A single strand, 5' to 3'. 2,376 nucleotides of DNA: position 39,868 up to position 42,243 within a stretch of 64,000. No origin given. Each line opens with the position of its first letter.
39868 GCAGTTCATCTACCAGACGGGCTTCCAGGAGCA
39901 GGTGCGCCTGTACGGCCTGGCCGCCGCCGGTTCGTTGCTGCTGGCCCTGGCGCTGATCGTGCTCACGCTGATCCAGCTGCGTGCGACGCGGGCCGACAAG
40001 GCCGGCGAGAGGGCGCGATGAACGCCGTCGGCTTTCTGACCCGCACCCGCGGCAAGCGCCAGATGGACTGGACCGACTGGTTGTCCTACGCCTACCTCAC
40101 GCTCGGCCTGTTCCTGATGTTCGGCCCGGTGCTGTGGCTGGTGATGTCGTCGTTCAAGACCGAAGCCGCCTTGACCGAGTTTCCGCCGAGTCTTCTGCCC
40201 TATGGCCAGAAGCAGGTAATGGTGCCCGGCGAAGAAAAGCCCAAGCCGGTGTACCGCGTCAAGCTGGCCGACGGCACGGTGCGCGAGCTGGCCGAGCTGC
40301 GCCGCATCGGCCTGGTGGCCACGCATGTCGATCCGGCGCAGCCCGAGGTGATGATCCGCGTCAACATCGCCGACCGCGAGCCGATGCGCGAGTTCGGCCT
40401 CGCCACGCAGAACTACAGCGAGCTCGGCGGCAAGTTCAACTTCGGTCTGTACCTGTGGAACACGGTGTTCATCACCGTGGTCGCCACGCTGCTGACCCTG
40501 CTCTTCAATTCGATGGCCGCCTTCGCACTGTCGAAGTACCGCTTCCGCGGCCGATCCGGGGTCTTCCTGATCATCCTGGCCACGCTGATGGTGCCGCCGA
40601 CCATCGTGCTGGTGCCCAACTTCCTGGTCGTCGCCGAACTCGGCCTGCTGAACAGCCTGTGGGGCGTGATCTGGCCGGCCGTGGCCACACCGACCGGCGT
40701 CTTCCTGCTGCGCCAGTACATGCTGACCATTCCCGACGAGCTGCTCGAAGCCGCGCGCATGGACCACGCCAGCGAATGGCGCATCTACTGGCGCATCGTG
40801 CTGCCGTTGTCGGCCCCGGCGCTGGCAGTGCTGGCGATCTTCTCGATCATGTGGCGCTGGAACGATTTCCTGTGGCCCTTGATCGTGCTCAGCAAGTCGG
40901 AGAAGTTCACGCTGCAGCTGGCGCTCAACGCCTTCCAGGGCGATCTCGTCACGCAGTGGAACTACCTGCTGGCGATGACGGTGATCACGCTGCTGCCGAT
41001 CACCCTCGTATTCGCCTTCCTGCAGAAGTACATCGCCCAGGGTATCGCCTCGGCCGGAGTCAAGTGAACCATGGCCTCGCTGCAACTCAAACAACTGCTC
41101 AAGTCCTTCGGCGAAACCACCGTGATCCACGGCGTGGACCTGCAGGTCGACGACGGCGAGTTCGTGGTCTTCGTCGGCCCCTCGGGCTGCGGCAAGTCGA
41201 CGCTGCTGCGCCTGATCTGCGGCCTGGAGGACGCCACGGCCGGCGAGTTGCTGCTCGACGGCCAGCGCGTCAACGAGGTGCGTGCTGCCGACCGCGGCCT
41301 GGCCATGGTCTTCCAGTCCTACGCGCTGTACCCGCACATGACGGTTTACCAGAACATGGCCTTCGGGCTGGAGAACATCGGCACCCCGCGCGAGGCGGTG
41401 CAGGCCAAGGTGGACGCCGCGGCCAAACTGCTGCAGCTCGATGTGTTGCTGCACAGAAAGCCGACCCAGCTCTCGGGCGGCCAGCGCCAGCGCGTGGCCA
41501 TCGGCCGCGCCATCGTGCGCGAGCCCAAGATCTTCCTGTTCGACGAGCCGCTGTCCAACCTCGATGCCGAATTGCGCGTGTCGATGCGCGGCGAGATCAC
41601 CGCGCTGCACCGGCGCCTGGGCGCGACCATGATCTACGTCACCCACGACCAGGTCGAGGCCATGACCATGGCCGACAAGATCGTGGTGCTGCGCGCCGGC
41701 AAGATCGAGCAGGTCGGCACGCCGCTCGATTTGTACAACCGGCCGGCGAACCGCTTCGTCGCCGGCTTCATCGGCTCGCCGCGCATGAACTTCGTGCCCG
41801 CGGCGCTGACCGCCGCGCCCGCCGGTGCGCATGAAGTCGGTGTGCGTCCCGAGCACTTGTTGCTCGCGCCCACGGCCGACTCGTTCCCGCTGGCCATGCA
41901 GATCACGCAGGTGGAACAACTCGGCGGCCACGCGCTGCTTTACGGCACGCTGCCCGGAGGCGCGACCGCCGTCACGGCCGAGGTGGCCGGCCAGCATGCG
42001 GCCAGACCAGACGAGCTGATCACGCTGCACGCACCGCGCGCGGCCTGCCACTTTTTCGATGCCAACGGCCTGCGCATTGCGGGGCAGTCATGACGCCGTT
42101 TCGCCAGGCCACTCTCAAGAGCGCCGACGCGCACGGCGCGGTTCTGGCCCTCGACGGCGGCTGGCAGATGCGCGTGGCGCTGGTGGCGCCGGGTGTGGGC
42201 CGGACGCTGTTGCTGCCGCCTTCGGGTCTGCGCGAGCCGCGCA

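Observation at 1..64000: Block-wise clustering of frameshifts, often as compensating indel pairs, including in essential genes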

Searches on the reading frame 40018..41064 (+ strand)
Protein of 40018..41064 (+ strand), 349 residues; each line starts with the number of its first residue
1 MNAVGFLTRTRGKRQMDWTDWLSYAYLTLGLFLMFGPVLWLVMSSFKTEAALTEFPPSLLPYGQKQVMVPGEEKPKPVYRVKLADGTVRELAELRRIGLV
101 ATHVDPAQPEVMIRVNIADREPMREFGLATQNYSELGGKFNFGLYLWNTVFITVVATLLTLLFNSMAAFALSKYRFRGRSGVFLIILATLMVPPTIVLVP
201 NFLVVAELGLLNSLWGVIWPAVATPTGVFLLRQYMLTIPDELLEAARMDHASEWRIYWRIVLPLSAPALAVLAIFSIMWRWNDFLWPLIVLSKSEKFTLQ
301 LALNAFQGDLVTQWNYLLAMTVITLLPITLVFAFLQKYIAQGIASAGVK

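Call 6: find_related_loci(query=window:40018-41064:+, collection=genome_contigs, flank=10000)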
Query window:40018-41064:+ (349 aa) in genome_contigs; peptide patterns used: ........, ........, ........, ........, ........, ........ (x = any residue, [..] = any of these).
495 stretches matched a pattern; 470 encode a relative of the query (tblastn E <= 1e-3); the best 80 are kept; 80 distinct loci.
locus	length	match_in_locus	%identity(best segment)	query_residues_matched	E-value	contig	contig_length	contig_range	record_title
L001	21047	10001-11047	93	1-349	0e+0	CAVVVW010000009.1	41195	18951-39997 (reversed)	MAG: uncultured beta proteobacterium isolate MFD04651.bin.1.139 genome assembly, contig: contig_25805, whole genome shot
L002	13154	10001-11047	92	1-349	0e+0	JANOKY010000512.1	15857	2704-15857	MAG: Burkholderiales bacterium isolate VAR_45_metabat_385 VAR_45_k141_1200232, whole genome shotgun sequence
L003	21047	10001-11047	91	1-349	0e+0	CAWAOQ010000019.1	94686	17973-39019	MAG: uncultured beta proteobacterium isolate MFD02979.bin.1.169 genome assembly, contig: contig_83818, whole genome shot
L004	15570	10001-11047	91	1-349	0e+0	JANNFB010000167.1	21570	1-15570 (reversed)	MAG: Burkholderiales bacterium isolate OTE_75_metabat_343 OTE_75_k141_4182173, whole genome shotgun sequence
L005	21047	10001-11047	86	1-349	0e+0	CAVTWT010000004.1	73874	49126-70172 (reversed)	MAG: uncultured beta proteobacterium isolate MFD04651.bin.2.120 genome assembly, contig: contig_12278, whole genome shot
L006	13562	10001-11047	89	1-349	0e+0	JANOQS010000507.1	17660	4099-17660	MAG: Methylibium sp. isolate VAR_4_metabat_282 VAR_4_k141_2483467, whole genome shotgun sequence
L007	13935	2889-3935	85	1-349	0e+0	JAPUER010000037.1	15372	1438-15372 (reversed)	MAG: Betaproteobacteria bacterium isolate labscale reactor_MAG30 NODE_2670_length_15372_cov_12.026506, whole genome shot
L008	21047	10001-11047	83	1-349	0e+0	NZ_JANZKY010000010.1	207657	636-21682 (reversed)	Propionivibrio soli strain SG131 Scaffold10, whole genome shotgun sequence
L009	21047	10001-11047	83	1-349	0e+0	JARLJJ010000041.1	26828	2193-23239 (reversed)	MAG: Formivibrio sp. isolate MAG_CA269 MetaCoAG_Bin_269_Anoxic_k141_111428, whole genome shotgun sequence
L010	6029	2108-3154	87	1-349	0e+0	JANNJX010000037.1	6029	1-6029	MAG: Burkholderiales bacterium isolate SOY_4_C_metabat_273 SOY_4_C_k141_860748, whole genome shotgun sequence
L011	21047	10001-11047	83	1-349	0e+0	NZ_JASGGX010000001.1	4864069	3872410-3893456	MAG: Propionivibrio sp. isolate 5N011 JMF-2111-06-0005.ont.bin.11_0, whole genome shotgun sequence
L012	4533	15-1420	82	1-349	0e+0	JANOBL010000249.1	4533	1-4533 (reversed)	MAG: Betaproteobacteria bacterium isolate VAR_18_metabat_113 VAR_18_k141_2393567, whole genome shotgun sequence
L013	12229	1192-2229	82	4-349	0e+0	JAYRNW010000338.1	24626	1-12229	MAG: Casimicrobiaceae bacterium isolate XM2_XAASGE4bin.38 k141_1352175, whole genome shotgun sequence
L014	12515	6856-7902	86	1-349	0e+0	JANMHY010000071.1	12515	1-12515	MAG: Burkholderiales bacterium isolate OTE_70_metabat_159 OTE_70_k141_4108093, whole genome shotgun sequence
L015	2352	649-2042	84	1-349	0e+0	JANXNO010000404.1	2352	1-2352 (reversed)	MAG: Burkholderiales bacterium isolate 340R_concoct_218 340R_k141_137901, whole genome shotgun sequence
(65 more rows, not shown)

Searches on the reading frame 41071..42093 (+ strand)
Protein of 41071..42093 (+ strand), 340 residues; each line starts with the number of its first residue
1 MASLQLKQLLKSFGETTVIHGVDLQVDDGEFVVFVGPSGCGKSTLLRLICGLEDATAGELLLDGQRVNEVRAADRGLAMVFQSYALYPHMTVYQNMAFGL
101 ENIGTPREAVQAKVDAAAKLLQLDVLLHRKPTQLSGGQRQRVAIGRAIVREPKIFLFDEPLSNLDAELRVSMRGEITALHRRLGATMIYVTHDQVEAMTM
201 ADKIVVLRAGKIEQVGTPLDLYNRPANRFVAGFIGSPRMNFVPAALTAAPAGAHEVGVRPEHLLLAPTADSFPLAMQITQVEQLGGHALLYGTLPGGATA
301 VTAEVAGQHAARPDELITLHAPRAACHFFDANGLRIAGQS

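Call 5: find_encoding_contigs(protein=window:41071-42093:+, flank=10000, max_places=10)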
Protein window:41071-42093:+ (340 aa): no gene with exactly this product is on record in the collection.

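Call 58: list_cluster_members(proteins=[window:41071-42090:+, window:40018-41064:+, window:39104-40018:+, window:36482-37630:+, window:29296-30462:-, window:58597-60189:+, window:55631-56134:+, window:42090-45209:+, window:50986-52170:+, window:61652-62386:+])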
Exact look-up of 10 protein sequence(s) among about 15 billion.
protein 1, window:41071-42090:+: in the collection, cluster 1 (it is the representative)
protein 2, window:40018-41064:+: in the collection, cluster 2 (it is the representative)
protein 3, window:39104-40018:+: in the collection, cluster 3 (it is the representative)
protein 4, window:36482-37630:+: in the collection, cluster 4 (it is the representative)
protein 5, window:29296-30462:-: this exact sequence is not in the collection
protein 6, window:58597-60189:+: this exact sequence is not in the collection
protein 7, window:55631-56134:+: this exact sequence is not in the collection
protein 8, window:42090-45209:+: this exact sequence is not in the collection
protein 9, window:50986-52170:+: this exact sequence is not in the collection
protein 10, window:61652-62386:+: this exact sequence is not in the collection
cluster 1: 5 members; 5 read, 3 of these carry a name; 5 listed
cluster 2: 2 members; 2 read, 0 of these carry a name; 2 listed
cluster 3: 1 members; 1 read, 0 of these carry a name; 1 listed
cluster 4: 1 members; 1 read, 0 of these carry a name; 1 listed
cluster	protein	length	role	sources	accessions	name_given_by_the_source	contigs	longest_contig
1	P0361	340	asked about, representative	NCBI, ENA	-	-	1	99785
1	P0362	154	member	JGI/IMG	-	multiple sugar transport system ATP-binding protein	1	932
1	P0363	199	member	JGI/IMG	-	multiple sugar transport system ATP-binding protein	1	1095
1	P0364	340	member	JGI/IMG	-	multiple sugar transport system ATP-binding protein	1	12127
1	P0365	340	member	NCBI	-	-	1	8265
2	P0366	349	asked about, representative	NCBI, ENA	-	-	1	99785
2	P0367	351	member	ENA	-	-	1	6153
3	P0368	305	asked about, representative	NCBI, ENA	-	-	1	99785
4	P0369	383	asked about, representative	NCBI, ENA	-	-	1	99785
